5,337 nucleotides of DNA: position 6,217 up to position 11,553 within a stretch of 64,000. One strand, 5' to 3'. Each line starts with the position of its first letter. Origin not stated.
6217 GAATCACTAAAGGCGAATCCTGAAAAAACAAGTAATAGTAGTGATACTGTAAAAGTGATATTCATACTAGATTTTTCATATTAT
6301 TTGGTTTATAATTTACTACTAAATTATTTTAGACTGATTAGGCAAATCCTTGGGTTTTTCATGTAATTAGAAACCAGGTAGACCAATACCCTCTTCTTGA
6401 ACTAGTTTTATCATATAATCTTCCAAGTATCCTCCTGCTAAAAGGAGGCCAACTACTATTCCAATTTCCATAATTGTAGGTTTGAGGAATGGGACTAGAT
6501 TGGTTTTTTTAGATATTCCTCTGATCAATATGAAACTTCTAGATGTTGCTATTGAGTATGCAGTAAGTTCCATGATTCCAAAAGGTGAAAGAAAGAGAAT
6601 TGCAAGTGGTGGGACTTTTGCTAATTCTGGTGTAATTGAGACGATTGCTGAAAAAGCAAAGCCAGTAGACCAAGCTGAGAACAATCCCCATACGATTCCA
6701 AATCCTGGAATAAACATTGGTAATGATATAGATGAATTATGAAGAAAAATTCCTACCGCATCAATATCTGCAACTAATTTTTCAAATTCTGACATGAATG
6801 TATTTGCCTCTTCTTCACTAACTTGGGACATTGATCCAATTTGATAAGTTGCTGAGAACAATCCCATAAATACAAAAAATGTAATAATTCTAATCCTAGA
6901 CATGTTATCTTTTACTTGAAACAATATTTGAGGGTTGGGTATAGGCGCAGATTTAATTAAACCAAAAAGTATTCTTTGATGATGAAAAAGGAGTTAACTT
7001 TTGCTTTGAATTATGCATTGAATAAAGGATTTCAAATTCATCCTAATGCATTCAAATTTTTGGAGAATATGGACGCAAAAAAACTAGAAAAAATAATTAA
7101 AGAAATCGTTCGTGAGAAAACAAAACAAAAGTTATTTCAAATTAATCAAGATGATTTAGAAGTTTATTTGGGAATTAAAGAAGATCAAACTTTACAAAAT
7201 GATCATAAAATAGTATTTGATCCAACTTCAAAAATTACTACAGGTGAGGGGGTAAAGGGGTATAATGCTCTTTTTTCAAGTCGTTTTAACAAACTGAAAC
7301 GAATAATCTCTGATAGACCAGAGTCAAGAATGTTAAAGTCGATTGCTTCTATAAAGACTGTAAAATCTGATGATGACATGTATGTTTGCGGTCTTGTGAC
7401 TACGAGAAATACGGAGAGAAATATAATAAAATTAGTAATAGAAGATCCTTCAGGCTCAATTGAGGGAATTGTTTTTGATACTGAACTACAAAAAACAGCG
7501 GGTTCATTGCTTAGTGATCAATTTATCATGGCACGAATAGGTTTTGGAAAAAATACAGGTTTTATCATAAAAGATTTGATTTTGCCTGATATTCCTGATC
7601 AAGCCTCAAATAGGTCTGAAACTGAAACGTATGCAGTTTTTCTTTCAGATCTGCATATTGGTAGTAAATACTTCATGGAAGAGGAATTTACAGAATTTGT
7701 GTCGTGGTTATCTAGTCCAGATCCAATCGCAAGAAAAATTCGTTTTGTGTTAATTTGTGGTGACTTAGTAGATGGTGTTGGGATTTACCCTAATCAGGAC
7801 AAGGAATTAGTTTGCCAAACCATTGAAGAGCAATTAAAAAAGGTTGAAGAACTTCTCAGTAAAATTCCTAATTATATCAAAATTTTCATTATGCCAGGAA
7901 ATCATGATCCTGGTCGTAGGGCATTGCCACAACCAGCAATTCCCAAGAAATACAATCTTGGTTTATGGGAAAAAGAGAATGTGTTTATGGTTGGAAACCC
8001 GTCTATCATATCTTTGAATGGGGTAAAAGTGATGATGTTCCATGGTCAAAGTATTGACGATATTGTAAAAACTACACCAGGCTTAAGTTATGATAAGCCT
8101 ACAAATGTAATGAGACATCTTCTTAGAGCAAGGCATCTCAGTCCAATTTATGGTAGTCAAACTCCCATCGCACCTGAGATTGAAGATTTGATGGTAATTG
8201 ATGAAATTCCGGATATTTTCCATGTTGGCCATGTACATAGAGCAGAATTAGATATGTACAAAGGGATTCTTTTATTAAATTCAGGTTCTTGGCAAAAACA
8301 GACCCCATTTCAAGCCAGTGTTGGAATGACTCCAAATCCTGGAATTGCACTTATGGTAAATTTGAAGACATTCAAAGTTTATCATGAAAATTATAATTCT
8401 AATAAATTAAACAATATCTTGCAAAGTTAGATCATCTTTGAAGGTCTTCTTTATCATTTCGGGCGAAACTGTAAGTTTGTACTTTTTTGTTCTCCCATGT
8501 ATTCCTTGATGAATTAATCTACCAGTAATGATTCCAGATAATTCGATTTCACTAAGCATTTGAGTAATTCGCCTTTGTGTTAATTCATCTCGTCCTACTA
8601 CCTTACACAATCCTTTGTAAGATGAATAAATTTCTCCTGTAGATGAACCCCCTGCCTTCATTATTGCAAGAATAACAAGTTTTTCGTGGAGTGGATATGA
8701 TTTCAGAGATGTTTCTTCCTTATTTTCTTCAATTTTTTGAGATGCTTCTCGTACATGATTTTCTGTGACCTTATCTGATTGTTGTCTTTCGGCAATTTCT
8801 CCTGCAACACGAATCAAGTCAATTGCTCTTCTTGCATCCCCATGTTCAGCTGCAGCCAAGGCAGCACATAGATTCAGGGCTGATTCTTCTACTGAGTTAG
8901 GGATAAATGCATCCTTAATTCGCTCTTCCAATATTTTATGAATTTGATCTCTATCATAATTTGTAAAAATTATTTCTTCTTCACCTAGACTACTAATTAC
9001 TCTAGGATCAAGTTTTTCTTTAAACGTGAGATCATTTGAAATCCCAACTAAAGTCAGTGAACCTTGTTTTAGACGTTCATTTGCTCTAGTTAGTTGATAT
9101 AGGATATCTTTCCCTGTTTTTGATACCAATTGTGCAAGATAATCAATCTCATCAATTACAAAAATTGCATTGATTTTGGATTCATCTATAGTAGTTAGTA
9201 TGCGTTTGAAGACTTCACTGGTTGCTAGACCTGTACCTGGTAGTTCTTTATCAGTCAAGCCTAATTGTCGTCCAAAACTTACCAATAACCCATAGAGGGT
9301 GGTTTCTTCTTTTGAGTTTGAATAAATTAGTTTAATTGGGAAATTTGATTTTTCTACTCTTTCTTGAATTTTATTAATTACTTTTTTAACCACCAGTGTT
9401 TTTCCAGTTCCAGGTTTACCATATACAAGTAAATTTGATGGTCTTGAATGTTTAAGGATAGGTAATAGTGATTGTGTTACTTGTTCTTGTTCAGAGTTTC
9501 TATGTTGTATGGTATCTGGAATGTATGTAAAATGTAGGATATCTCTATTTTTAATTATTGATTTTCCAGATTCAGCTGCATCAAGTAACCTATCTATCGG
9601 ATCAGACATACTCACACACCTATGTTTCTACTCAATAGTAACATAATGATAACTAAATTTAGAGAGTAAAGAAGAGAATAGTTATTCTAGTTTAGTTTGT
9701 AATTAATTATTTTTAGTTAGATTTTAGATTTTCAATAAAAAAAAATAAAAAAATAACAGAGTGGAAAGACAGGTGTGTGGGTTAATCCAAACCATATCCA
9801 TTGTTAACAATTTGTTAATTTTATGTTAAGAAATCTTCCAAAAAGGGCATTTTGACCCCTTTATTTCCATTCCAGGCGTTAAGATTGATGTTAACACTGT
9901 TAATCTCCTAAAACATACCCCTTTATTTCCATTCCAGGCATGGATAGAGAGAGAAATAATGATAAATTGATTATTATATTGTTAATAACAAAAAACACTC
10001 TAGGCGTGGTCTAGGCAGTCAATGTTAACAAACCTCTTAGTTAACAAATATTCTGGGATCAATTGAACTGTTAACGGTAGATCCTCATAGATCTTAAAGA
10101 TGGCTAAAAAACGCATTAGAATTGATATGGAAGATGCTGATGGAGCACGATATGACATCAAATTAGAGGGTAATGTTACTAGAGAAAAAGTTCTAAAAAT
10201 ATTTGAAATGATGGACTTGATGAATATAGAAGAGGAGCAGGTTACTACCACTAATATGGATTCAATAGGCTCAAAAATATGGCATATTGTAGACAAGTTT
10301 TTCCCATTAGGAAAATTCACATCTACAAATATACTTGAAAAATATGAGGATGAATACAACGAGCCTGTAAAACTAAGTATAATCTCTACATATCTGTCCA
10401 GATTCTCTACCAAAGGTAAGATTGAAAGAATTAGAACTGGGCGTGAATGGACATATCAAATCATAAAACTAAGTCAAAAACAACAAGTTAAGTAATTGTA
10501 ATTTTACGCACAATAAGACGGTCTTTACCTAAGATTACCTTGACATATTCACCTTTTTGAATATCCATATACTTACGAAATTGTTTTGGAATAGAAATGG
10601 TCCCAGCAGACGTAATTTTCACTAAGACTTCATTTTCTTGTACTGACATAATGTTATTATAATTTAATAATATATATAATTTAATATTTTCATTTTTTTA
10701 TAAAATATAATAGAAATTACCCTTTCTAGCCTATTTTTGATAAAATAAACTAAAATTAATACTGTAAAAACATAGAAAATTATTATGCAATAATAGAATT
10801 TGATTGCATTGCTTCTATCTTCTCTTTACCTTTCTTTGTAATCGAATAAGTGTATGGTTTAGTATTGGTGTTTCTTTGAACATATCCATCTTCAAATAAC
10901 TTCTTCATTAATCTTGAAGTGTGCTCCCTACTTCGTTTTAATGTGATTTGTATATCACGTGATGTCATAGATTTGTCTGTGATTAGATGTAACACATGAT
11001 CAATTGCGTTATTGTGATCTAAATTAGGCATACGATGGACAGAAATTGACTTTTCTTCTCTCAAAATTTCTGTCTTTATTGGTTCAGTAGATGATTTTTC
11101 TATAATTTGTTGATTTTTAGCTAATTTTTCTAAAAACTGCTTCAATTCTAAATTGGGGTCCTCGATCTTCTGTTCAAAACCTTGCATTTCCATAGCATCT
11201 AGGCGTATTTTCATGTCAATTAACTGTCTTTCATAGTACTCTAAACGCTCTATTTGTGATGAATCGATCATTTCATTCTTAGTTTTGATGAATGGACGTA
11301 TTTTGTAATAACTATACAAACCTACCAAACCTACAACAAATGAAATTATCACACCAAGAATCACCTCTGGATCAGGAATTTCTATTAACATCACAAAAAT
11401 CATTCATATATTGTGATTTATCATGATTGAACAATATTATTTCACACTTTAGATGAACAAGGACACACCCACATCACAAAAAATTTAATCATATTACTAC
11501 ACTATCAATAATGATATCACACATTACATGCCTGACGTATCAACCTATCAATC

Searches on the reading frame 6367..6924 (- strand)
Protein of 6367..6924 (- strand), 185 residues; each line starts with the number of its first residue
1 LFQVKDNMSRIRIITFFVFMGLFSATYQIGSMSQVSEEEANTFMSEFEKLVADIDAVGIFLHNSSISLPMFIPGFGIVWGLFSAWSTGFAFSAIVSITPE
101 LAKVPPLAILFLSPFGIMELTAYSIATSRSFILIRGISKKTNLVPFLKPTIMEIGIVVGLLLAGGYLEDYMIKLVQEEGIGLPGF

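Call 4: search_protein_families(library=pfam, proteins=[window:6367-6924:-])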
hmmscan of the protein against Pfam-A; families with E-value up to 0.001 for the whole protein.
window:6367-6924:- (185 aa): 1 family
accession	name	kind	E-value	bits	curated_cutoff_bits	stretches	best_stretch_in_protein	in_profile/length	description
PF01944.22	SpoIIM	-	1.6e-08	35.1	26.9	1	15-170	6-160/163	Stage II sporulation protein M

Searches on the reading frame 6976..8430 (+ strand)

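Call 4: search_protein_families(library=pfam, proteins=[window:6976-8430:+])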
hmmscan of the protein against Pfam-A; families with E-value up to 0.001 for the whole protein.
window:6976-8430:+ (484 aa): 4 families
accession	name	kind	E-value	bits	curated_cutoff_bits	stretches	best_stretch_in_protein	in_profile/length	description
PF04042.21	DNA_pol_E_B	-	6.9e-24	84.9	29.1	1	221-419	2-203/210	DNA polymerase alpha/epsilon subunit B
PF00149.33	Metallophos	-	3.7e-12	47.5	21.5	1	221-422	4-190/191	Calcineurin-like phosphoesterase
PF12850.12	Metallophos_2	-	1.7e-06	28.6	27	1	255-442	27-138/154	Calcineurin-like phosphoesterase superfamily domain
PF01336.31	tRNA_anti-codon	-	5.7e-05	23.4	27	1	137-187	3-54/75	OB-fold nucleic acid binding domain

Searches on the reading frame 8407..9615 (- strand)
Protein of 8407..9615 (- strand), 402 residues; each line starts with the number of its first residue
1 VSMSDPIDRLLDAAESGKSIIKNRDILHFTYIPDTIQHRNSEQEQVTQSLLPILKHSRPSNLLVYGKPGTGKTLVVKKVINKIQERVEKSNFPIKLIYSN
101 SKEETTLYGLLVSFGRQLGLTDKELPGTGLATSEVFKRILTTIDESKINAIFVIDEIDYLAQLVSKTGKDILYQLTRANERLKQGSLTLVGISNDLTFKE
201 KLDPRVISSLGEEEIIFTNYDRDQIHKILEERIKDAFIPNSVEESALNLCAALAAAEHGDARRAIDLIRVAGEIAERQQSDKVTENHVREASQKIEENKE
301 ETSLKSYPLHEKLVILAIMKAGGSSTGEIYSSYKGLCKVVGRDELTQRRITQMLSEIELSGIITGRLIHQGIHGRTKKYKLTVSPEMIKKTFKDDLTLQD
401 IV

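Call 4: search_protein_families(library=pfam, proteins=[window:8407-9615:-])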
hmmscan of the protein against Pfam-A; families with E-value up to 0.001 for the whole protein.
window:8407-9615:- (402 aa): 16 families
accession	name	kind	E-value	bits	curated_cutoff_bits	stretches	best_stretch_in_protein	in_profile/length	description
PF22703.2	Cdc6_lid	-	1.2e-25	89.6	27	1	227-292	2-67/68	Cdc6 AAA+ ATPase-type lid domain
PF09079.17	Cdc6_C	-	9.9e-20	70.8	25.1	1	304-390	3-95/96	CDC6, C terminal winged helix domain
PF13401.12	AAA_22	-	1.5e-12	48.4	27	1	58-192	4-123/130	AAA domain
PF00004.35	AAA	-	6.7e-11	43.2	21.2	1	62-208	1-120/131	ATPase family associated with various cellular activities (AAA)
PF13191.12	AAA_16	-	2.2e-07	32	32.6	1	38-181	4-161/167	AAA ATPase domain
PF24883.2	NPHP3_N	-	3.7e-07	30.9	24.8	1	56-126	19-87/164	Nephrocystin 3, N-terminal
PF05621.17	TniB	-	1e-05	25.5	22.4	1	46-193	22-163/189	Bacterial TniB protein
PF07693.20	KAP_NTPase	-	3.9e-05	23.5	20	0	52-99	10-61/293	KAP family P-loop domain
PF22606.2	Cdc6-ORC-like_ATPase_lid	-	7e-05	23.1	27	1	220-277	1-58/60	Cdc6/ORC-like, ATPase lid domain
PF01637.24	ATPase_2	-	8.5e-05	22.9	33.2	1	49-183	10-144/225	ATPase domain predominantly from Archaea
PF05729.18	NACHT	-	0.00014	22.2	26.7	1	62-175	3-113/167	NACHT domain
PF09848.15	SLFN-g3_helicase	-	0.00017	21.4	24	1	61-112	3-52/354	Schlafen group 3, DNA/RNA helicase domain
PF07728.20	AAA_5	-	0.00019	21.9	22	1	61-174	1-92/139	AAA domain (dynein-related subfamily)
PF05970.20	PIF1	-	0.00036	20.6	25.9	1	40-86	3-49/223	PIF1-like helicase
PF05673.19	DUF815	-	0.00042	20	23.8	1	35-87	29-81/249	Protein of unknown function (DUF815)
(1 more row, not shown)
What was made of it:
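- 8407..9609 (-): orc1/cdc6 initiator gene (Orc1-1 type). The likely start is the ATG at 9609; the ORF list starts it at the GTG at 9615. Pfam Cdc6_lid, Cdc6_C and AAA (call 4).
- Checked: The flanking genes are as stated (Pfam, call 4): PolD small subunit at 6976-8430 (+), Orc1/Cdc6 at 8407-9615 (-), and PolD large subunit at 12709-16086 (+), which lies 2.6 kb away rather than adjacent.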

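Call 12: find_related_loci(query=window:8407-9615:-, collection=genome_contigs, flank=4000)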
Query window:8407-9615:- (402 aa) in genome_contigs; peptide patterns used: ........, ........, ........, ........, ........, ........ (x = any residue, [..] = any of these).
487 stretches matched a pattern; 266 encode a relative of the query (tblastn E <= 1e-3); the best 80 are kept; 80 distinct loci.
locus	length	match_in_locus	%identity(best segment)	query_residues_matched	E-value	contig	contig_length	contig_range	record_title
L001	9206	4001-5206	96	1-402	0e+0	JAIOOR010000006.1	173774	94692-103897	MAG: Nitrosarchaeum sp. isolate LakeFargette_0920_ALND_MAG_33_41 LacPavin_0920_ALND_scaffold_134902, whole genome shotgu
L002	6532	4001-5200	94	1-400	0e+0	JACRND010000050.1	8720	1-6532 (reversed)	MAG: Nitrosarchaeum sp. isolate NC_groundwater_1925_Pr3_S-0.2um_34_2 scaffold_170477, whole genome shotgun sequence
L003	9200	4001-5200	93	1-400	0e+0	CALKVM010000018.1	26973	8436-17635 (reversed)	MAG: uncultured Candidatus Nitrosoarchaeum sp. isolate LH-05nov19-164 genome assembly, contig: LH-05nov19-C3442, whole g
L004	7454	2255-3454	93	1-400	0e+0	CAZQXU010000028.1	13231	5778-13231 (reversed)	MAG TPA_asm: uncultured Nitrosopumilaceae archaeon isolate SRP287453_co1_174 genome assembly, contig: NODE_8799_length_1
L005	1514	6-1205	93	1-400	0e+0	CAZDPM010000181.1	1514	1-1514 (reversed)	MAG TPA_asm: uncultured Nitrosopumilaceae archaeon isolate SRP237561_co1_193 genome assembly, contig: NODE_229453_length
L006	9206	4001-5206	93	1-402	0e+0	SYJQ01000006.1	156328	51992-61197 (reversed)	MAG: Nitrosopumilaceae archaeon isolate F1-80-MAGs016 F1-80__c22250, whole genome shotgun sequence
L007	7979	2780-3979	93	1-400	0e+0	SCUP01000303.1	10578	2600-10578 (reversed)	MAG: Nitrosarchaeum sp. isolate GW199_bin.3 GW199_bin.3-5406, whole genome shotgun sequence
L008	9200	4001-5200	93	1-400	0e+0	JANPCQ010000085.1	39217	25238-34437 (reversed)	MAG: Nitrosarchaeum sp. isolate VAR_78_metabat_484 VAR_78_k141_3536133, whole genome shotgun sequence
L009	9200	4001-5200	93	1-400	0e+0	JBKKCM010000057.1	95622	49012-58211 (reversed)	MAG: Nitrosarchaeum sp. isolate swi_bin.49 k127_5938550, whole genome shotgun sequence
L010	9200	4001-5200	92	1-400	0e+0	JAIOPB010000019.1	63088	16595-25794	MAG: Nitrosarchaeum sp. isolate LakeFargette_0920_ALND_MAG_33_12 LacPavin_0920_ALND_scaffold_246697, whole genome shotgu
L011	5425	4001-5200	92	1-400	0e+0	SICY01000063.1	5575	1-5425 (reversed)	MAG: Nitrosarchaeum sp. isolate Baikal-deep-G180 Nit-sp-BA1250m-C69, whole genome shotgun sequence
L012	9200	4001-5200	91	3-402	0e+0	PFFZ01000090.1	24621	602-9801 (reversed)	MAG: Nitrosopumilales archaeon CG15_BIG_FIL_POST_REV_8_21_14_020_37_12 CG15_8_21_14_0.20_scaffold_618_c, whole genome sh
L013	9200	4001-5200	91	1-400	0e+0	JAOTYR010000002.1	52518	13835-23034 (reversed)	MAG: Nitrosopumilus sp. isolate 21_Jan_SF_Bin51 21_Jan_SF_Bin51_scaffold_277_c1, whole genome shotgun sequence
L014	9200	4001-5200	94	1-400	0e+0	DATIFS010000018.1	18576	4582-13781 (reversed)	MAG TPA_asm: Nitrosarchaeum sp. isolate SMAG_U16401 k141_2132163, whole genome shotgun sequence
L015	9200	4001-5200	91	1-400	0e+0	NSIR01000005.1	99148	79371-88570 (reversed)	MAG: Nitrosarchaeum sp. isolate Baikal-G1 Nitrosoarchaeum-Baikal-G1-C5, whole genome shotgun sequence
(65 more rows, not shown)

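Call 33: search_protein_families(library=ncbifam, proteins=[window:8407-9615:-], max_evalue=1)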
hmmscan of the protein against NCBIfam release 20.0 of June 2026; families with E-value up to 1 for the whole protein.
window:8407-9615:- (402 aa): 37 families (the best 25 are shown)
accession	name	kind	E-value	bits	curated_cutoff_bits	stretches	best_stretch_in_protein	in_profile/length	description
NF001625.0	PRK00411.1-3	equivalog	2.3e-121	405.4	501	1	5-401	5-402/415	ORC1-type DNA replication protein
TIGR02928.1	TIGR02928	subfamily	9.6e-111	370.2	181.3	1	20-381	1-366/366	orc1/cdc6 family replication initiation protein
NF001624.0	PRK00411.1-2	subfamily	6.8e-60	202.9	354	1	19-392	12-372/374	ORC1-type DNA replication protein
NF001623.0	PRK00411.1-1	equivalog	4.8e-52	177.1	311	1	10-387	7-393/411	ORC1-type DNA replication protein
NF001626.0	PRK00411.1-5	equivalog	2.6e-47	161.4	417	1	17-388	13-370/374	ORC1-type DNA replication protein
NF009067.0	PRK12402.1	equivalog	2.5e-06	26.7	317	2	42-92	19-69/340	replication factor C small subunit 2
NF003069.1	PRK03992.1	subfamily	1.8e-05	24.1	500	1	59-83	165-189/379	proteasome-activating nucleotidase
NF001679.0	PRK00440.1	equivalog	2.3e-05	23.6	303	2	241-358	181-294/322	replication factor C small subunit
NF047748.1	PrtsmActNtasePan1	equivalog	0.00012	21.3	750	1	58-84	181-207/405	proteasome-activating nucleotidase Pan1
TIGR00764.1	lon_rel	equivalog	0.00046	18.9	516.6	1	264-401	360-487/608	ATP-dependent protease LonB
TIGR03689.1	pup_AAA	equivalog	0.00055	18.8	504.75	1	58-90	215-247/512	proteasome ATPase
NF010248.0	PRK13695.1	equivalog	0.00073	19.3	156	1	61-86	5-30/180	NTPase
NF047747.1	PrtsmActNtasePan2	equivalog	0.00079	18.8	700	1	58-84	184-210/397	proteasome-activating nucleotidase Pan2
TIGR01243.1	CDC48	subfamily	0.00079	17.8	802.65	1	58-91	211-244/733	CDC48 family AAA ATPase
TIGR01242.2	TIGR01242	subfamily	0.0011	18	500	1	59-84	148-173/362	proteasome-activating nucleotidase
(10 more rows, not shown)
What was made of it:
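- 8407..9609 (-): TIGR02928 scores 370 bits against a cut-off of 181 (call 33).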

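Call 69: search_solved_structures(query=window:8407-9609:-, max_evalue=1e-10, show_alignments=1)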
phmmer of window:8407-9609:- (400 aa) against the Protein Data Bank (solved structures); distinct sequences matched with E-value up to 1e-10: 15.
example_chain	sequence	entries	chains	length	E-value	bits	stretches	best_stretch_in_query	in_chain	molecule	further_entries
2v1u_A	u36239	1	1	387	6.4e-83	282.2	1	18-390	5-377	CELL DIVISION CONTROL PROTEIN 6 HOMOLOG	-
2qby_A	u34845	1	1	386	1.4e-81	277.8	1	17-390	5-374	Cell division control protein 6 homolog 1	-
2qby_B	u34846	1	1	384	6.4e-39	137.5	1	58-398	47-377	Cell division control protein 6 homolog 3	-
1fnn_A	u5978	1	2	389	4e-22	82.2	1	19-383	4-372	CELL DIVISION CONTROL PROTEIN 6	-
7jpo_A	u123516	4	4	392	1.6e-20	77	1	9-345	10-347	Origin recognition complex subunit 1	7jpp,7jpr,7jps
5uj7_A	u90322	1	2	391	1.7e-20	76.9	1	9-345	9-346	Origin recognition complex subunit 1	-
5ujm_A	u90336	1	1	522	4.4e-20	75.5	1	9-345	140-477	Origin recognition complex subunit 1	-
7ctf_A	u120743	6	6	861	1.3e-19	73.9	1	9-345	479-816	Origin recognition complex subunit 1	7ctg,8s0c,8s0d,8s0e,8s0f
8rwv_A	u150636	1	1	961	1.7e-19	73.6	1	9-345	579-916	Origin recognition complex subunit 1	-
4xgc_A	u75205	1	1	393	8.3e-19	71.3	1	9-333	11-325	Origin recognition complex subunit 1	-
7jgr_A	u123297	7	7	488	1.7e-18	70.3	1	9-333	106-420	Origin recognition complex subunit 1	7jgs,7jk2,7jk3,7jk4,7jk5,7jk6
8rwv_F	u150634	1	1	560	2.2e-17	66.6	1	26-278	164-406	Cell division control protein 6 homolog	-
8s0e_G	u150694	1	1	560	2.5e-17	66.5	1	26-277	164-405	Cell division control protein 6 homolog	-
1w5s_A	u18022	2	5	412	2e-15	60.2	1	18-378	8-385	ORIGIN RECOGNITION COMPLEX SUBUNIT 2 ORC2 | ORC2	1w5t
7jgr_G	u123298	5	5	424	1.5e-13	54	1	36-303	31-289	Cell division control protein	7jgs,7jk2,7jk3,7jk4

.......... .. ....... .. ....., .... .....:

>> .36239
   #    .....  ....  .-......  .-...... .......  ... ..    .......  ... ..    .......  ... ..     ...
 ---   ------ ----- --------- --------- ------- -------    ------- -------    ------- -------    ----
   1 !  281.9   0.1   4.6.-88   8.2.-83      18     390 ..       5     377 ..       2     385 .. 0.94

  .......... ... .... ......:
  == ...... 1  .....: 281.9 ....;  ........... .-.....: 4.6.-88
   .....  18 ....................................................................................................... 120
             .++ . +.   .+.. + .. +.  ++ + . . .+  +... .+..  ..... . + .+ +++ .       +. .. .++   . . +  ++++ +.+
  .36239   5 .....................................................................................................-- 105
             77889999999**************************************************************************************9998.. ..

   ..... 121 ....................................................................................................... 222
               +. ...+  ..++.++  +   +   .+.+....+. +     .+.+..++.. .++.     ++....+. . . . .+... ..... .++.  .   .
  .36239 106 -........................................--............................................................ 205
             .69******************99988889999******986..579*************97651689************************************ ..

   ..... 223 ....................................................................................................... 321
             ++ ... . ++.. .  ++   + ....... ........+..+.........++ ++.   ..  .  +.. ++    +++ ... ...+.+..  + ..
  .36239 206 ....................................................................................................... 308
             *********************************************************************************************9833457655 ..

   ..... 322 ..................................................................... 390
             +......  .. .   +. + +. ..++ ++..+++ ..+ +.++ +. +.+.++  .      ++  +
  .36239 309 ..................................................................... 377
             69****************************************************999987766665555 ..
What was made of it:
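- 8407..9609 (-): Closest solved structures are A. pernix ORC1 2V1U (6e-83) and S. solfataricus Orc1-1 2QBY_A (1e-81) (call 69).
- On Archaeal Orc1/Cdc6-dependent replication origin (ORB-type oriC): The Orc1/Cdc6 gene at 8407-9609 (-) directly abuts the gap (calls 4, 33, 69).
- The adjacent gene is an Orc1-1-type initiator (calls 4, 33, 69).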

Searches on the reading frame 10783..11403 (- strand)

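Call 4: search_protein_families(library=pfam, proteins=[window:10783-11403:-])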
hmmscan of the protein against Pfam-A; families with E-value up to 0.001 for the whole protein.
window:10783-11403:- (206 aa): 2 families
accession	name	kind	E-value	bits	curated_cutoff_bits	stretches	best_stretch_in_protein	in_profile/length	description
PF13463.12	HTH_27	-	1e-06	29.3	22.2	1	137-192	8-68/68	Winged helix DNA-binding domain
PF01978.25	TrmB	-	0.00085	19.6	25.6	0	139-188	16-64/68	Sugar-specific transcriptional regulator TrmB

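Call 33: search_protein_families(library=ncbifam, proteins=[window:10783-11403:-], max_evalue=1)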
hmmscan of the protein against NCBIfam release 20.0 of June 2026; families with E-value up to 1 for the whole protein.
window:10783-11403:- (206 aa): 6 families
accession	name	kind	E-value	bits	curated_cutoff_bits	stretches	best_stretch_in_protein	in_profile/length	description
NF045593.1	bilirub_TF_BilQ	equivalog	6.1e-05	22.7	125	1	140-200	39-102/135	bilirubin utilization transcriptional regulator BilQ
NF040939.2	trans_reg_lrs14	equivalog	0.00093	19.2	90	1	137-191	27-90/103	Lrs14 family HTH-type transcriptional regulator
NF053606.1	Sta1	subfamily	0.0036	17.4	80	1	138-186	27-81/100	Sta1 family transcriptional regulator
NF010762.0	PRK14165.1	equivalog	0.0097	15.2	279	1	145-197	22-74/224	winged helix-turn-helix domain-containing protein/riboflavin kinase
NF033788.1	HTH_metalloreg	subfamily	0.014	15.2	55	1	137-192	16-72/77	metalloregulator ArsR/SmtB family transcription factor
NF053610.1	Sso10a_fam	subfamily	0.19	11.8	60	1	161-194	33-62/64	Sso10a family chromatin protein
